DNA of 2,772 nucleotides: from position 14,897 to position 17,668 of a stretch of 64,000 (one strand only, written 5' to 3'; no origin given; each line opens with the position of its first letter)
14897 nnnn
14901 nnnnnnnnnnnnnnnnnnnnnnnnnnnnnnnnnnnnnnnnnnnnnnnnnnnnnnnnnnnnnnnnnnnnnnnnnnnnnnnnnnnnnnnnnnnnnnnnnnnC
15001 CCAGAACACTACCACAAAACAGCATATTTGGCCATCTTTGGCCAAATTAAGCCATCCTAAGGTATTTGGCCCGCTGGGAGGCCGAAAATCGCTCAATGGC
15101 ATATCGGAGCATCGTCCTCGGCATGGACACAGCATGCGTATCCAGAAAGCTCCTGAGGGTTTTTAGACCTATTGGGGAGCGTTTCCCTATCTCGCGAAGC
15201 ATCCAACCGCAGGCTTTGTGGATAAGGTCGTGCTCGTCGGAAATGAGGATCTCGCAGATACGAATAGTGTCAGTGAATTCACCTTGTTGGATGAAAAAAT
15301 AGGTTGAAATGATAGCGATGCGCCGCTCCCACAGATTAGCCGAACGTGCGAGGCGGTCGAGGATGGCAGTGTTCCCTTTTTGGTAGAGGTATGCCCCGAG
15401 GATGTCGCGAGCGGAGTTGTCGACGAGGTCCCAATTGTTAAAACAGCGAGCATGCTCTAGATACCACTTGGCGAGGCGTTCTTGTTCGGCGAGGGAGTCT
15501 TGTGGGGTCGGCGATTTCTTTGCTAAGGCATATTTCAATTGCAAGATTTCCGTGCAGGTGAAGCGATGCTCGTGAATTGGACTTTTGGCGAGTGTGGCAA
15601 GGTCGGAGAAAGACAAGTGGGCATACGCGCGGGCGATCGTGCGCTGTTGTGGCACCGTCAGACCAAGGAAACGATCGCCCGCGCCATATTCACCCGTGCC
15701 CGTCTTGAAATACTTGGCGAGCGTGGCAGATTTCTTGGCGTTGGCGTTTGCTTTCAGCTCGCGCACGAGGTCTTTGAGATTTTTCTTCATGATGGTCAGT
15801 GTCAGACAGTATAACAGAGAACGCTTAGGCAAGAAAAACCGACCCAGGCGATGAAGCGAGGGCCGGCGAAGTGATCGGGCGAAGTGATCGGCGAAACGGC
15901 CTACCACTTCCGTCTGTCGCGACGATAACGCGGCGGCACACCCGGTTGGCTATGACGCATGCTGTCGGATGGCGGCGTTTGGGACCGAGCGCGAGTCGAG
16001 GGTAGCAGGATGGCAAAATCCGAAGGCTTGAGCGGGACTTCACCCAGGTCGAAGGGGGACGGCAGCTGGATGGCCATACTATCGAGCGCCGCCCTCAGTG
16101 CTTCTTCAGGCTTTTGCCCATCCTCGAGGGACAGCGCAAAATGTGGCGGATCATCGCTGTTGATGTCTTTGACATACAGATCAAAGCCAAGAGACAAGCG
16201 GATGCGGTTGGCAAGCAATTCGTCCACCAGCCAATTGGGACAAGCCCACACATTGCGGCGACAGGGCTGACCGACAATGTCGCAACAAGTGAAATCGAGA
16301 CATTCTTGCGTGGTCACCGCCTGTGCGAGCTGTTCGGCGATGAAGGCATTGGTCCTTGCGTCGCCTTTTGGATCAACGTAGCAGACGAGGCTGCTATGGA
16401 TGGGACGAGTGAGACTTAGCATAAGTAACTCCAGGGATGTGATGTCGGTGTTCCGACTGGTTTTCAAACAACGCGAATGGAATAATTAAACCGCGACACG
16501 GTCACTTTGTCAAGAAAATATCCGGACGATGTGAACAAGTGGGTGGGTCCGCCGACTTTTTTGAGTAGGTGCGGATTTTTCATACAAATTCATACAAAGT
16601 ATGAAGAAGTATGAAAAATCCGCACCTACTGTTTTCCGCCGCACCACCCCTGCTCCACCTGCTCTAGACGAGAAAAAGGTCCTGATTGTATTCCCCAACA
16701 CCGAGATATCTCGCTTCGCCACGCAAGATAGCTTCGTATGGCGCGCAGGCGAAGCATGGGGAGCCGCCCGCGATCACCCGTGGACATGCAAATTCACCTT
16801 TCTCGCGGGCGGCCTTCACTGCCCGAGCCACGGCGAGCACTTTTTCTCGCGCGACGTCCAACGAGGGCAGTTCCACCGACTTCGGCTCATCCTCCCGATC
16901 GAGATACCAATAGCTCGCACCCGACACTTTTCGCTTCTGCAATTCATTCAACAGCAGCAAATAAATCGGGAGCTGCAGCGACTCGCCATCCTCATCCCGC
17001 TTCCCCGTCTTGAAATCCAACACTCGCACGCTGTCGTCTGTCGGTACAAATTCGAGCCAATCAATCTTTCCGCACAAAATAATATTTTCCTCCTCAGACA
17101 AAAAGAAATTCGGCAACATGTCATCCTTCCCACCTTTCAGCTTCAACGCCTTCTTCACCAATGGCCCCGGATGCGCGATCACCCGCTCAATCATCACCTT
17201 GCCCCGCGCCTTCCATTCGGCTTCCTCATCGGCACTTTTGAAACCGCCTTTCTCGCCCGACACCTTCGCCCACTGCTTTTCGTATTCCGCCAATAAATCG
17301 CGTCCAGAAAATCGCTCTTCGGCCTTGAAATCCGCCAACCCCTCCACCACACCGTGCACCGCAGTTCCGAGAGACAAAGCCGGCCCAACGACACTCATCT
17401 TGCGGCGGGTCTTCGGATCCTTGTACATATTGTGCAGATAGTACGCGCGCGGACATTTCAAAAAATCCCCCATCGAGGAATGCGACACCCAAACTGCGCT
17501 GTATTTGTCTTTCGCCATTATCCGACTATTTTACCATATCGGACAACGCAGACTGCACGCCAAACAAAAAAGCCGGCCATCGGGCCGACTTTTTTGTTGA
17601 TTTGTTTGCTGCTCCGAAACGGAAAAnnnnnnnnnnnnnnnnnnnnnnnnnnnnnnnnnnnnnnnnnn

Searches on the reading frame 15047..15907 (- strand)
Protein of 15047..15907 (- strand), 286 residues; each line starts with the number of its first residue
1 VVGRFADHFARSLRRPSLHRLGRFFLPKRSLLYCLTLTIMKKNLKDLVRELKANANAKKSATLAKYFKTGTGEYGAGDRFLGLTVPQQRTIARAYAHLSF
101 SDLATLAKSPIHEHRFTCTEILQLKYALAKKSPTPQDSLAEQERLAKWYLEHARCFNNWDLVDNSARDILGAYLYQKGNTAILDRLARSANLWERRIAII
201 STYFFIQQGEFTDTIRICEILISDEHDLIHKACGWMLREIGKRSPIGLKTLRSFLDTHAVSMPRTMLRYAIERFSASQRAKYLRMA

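Call 34: search_protein_families(library=pfam, proteins=[window:15047-15907:-], max_evalue=0.001)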
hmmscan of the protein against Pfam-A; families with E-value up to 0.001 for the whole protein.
window:15047-15907:- (286 aa): 1 family
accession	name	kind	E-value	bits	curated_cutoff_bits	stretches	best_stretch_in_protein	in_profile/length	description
PF08713.17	DNA_alkylation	-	1e-53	182.6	21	1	49-274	3-213/213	DNA alkylation repair enzyme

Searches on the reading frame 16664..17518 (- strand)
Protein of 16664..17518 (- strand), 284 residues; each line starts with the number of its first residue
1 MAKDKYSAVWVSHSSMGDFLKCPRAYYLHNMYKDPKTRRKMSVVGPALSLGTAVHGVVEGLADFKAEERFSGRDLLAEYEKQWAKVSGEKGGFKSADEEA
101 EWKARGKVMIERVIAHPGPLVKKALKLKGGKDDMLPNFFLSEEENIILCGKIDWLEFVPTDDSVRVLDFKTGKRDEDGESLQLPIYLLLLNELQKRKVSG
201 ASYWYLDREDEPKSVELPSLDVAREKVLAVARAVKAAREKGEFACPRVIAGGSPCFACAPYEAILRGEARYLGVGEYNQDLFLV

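Call 34: search_protein_families(library=pfam, proteins=[window:16664-17518:-], max_evalue=0.001)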
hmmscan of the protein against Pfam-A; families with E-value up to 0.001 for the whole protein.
window:16664-17518:- (284 aa): 2 families
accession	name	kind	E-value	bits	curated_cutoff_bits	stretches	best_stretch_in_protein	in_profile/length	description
PF12705.13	PDDEXK_1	-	2.3e-21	77.3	22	1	11-244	2-230/247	PD-(D/E)XK nuclease superfamily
PF01930.23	Cas_Cas4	-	6.3e-05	23.6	22.7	1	149-262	53-156/160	Domain of unknown function DUF83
